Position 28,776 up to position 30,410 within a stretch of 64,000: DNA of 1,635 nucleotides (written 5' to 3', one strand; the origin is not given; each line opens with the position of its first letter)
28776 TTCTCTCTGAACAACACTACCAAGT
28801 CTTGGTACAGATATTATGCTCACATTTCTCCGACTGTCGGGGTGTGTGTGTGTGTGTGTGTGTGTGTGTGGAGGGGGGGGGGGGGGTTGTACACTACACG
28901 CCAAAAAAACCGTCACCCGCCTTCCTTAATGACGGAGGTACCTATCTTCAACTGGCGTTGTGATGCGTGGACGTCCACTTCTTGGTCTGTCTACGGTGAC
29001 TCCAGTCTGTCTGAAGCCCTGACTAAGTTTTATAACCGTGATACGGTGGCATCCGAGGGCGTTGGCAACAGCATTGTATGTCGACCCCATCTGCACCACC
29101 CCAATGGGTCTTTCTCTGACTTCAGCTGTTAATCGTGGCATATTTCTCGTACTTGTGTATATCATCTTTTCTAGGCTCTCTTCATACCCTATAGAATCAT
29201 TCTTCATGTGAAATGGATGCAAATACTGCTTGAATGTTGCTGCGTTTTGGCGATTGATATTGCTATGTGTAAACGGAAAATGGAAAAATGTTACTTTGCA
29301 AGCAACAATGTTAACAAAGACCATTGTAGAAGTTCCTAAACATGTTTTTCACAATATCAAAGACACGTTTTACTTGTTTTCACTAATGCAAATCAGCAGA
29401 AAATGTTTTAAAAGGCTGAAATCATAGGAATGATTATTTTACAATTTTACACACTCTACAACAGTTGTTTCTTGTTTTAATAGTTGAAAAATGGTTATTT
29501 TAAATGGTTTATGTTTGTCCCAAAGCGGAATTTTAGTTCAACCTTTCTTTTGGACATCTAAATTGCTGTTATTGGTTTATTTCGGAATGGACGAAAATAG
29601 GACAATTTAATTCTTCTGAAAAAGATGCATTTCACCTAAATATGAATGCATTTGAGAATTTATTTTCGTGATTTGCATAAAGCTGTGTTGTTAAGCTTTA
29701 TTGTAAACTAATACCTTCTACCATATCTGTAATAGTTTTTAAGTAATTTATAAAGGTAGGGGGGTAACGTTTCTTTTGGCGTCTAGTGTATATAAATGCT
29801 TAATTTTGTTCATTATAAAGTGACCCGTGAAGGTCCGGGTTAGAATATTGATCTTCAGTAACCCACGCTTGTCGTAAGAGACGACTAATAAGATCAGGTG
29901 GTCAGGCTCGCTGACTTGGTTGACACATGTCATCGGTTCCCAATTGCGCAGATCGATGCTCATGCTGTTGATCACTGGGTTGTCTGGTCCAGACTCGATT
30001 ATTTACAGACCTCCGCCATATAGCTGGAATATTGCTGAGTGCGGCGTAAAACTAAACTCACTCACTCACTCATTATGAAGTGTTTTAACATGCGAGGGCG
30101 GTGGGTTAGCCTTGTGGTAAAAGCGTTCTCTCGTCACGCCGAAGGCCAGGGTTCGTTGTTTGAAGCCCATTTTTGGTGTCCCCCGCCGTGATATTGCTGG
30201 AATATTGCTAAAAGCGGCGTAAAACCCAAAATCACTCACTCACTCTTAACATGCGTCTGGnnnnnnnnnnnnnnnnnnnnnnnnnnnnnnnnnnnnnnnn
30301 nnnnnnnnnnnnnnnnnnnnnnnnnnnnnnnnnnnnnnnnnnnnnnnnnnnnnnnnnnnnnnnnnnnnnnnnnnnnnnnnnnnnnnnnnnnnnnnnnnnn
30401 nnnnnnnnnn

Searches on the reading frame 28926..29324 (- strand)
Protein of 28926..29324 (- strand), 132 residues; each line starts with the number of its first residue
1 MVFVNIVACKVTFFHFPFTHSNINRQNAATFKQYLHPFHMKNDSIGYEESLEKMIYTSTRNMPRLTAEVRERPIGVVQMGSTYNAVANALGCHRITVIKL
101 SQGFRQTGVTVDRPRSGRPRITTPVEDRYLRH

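Call 47: search_protein_families(library=pfam, proteins=[window:28926-29324:-], max_evalue=0.01)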
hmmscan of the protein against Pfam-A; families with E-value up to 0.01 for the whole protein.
window:28926-29324:- (132 aa): 1 family
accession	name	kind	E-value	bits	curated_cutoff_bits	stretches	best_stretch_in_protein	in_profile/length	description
PF13551.12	HTH_29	-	0.0006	20.3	28.1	1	80-122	11-59/64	Winged helix-turn helix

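Call 48: find_homologous_proteins(query=window:28926-29324:-, max_evalue=0.001)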
Query window:28926-29324:- (132 aa): 1 proteins with E <= 0.001 among 1 candidates.
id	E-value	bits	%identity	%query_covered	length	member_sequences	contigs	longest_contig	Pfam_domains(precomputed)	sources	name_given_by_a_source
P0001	1.3e-32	130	54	99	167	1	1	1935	-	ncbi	-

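Call 49: list_cluster_members(proteins=[P0001])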
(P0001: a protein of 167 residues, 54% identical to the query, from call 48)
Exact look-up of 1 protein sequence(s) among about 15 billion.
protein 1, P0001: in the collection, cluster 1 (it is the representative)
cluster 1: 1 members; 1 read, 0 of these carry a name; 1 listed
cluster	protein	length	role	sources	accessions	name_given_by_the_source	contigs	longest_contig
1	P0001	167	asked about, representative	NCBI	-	-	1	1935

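Call 50: find_encoding_contigs(protein=P0001, flank=2000, max_places=3)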
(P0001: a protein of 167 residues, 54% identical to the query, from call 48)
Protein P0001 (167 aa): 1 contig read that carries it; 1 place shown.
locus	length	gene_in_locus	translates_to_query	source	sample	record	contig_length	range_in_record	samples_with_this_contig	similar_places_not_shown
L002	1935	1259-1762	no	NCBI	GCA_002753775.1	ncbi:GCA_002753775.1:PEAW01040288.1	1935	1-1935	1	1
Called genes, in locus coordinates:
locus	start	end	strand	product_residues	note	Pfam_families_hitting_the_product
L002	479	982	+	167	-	-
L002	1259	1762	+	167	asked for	-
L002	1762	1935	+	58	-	?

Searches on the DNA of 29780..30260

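Call 32: search_rna_families(source=window, start=29780, end=30260, threshold=evalue, max_evalue=1, show_alignments=2)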
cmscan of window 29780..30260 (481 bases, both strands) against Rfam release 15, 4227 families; matches with E-value up to 1: 0.
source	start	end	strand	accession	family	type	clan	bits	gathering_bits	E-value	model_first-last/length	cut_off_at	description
